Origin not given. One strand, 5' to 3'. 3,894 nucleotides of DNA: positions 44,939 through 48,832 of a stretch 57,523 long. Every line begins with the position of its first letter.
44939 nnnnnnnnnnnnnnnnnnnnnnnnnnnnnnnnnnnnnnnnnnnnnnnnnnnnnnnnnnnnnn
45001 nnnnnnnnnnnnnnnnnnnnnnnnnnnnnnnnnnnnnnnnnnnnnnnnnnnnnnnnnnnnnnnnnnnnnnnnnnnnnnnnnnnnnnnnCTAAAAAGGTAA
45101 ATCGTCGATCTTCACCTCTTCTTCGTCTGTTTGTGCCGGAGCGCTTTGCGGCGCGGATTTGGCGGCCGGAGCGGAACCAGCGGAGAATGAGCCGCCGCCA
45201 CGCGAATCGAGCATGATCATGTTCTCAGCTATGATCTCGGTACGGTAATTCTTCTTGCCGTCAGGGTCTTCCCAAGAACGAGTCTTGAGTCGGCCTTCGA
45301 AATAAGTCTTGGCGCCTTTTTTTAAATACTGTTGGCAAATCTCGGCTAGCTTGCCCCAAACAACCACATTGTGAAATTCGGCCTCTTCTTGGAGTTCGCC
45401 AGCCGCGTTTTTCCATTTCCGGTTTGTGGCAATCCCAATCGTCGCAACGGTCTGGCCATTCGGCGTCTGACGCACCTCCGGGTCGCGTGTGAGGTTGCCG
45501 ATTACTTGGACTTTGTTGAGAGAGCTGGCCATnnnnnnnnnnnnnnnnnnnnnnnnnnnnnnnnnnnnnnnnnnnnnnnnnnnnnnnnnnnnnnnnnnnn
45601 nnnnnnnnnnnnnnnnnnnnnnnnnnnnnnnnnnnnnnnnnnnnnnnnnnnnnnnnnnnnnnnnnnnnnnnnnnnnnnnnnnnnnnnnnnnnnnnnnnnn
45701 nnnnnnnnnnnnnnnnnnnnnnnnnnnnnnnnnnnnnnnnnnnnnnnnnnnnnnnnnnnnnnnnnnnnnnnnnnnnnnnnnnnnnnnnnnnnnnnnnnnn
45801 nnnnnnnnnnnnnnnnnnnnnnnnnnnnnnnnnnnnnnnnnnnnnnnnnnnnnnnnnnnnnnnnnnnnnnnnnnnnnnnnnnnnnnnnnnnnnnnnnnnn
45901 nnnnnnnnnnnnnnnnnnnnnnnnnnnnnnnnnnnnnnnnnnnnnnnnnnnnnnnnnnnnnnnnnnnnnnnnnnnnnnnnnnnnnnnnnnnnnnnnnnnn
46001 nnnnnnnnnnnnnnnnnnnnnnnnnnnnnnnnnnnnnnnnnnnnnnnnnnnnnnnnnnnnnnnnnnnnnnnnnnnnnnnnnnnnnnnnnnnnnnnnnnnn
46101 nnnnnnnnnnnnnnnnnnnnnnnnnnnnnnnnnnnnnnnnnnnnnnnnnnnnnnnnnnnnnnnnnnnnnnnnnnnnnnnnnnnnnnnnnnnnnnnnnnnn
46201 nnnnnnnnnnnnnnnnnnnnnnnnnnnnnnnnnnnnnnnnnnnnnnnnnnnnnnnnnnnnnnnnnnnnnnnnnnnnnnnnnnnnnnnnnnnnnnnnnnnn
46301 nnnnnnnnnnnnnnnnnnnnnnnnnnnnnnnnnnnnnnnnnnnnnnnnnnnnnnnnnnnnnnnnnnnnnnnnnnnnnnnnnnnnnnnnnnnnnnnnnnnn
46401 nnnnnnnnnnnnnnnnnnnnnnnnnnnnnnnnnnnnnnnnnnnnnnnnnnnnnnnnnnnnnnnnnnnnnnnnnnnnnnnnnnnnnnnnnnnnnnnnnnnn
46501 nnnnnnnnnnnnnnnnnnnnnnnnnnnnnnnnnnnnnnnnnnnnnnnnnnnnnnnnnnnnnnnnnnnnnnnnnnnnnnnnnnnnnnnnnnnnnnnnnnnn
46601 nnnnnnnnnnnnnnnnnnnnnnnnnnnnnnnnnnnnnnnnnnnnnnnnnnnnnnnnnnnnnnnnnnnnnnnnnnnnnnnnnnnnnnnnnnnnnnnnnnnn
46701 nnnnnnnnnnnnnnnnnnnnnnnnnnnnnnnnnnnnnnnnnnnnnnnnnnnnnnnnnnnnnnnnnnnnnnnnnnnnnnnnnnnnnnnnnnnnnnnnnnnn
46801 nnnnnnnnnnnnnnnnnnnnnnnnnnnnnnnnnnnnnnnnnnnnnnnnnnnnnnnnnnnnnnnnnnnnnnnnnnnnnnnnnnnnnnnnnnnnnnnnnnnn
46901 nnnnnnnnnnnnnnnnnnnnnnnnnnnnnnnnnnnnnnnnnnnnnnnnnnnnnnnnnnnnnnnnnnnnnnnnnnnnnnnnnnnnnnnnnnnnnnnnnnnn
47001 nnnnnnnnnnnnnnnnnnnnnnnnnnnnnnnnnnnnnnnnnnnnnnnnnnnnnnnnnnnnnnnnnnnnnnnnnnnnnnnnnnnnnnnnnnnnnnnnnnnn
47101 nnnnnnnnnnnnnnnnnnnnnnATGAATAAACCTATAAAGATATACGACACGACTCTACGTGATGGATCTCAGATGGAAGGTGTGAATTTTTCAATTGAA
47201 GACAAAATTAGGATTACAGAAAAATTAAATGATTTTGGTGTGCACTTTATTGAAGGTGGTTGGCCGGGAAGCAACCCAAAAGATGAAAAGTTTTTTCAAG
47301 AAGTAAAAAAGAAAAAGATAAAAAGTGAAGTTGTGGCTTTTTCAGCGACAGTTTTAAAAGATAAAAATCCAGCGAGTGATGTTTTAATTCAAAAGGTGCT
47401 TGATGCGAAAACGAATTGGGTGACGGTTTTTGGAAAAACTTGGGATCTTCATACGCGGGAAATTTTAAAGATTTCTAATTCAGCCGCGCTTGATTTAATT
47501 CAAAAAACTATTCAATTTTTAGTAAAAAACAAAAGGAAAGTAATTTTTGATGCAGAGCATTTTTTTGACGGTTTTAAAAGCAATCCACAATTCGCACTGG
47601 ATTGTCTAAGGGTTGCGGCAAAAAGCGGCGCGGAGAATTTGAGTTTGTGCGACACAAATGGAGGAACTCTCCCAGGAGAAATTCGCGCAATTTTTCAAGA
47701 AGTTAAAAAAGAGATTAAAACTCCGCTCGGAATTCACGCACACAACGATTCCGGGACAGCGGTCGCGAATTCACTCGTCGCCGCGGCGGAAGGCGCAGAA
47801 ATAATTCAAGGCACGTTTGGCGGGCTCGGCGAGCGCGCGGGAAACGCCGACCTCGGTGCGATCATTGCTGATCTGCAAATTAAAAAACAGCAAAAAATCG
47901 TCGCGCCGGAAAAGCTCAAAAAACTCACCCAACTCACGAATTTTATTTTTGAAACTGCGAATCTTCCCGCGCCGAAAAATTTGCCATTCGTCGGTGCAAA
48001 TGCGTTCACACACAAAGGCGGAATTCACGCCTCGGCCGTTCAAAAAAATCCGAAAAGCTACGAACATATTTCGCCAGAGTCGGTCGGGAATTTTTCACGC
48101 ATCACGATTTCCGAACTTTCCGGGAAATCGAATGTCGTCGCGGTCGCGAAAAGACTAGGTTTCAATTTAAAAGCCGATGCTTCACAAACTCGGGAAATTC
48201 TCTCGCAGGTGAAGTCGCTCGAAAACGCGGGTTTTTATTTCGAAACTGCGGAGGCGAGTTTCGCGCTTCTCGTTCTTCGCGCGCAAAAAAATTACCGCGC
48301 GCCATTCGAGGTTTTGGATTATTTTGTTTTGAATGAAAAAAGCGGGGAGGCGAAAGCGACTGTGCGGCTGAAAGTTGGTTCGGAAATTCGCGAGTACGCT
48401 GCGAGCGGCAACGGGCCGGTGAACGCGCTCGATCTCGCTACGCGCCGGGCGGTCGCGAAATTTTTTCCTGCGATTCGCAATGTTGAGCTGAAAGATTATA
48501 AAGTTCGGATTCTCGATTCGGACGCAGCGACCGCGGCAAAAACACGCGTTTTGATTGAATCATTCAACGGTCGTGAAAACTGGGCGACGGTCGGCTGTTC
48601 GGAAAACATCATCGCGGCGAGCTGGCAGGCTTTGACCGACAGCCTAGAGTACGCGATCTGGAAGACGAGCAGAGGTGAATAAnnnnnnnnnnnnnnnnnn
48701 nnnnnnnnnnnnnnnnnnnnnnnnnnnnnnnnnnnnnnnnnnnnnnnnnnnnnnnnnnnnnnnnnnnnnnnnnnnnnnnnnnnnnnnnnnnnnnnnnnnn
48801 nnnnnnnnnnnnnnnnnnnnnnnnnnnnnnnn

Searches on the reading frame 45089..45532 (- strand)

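Call 44: search_protein_families(library=pfam, max_evalue=0.000001, proteins=[window:45089-45532:-])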
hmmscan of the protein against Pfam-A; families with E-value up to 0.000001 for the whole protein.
window:45089-45532:- (147 aa): 1 family
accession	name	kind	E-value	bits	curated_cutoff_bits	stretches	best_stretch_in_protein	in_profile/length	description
PF00436.31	SSB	-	4.4e-40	136.4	26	1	5-108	1-104/104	Single-strand binding protein family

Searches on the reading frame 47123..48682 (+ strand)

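Call 44: search_protein_families(library=pfam, max_evalue=0.000001, proteins=[window:47123-48682:+])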
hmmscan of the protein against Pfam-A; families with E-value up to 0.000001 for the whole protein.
window:47123-48682:+ (519 aa): 3 families
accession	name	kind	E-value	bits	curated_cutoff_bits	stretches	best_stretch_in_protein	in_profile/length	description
PF00682.25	HMGL-like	-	6.1e-53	180.3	29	1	5-274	2-259/260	HMGL-like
PF08502.15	LeuA_dimer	-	2.3e-26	92.7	24.9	1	376-511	3-130/131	LeuA allosteric (dimerisation) domain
PF22617.1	HCS_D2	-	1.5e-17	64.1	27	1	290-367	2-78/82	Homocitrate synthase post-HMGL domain-like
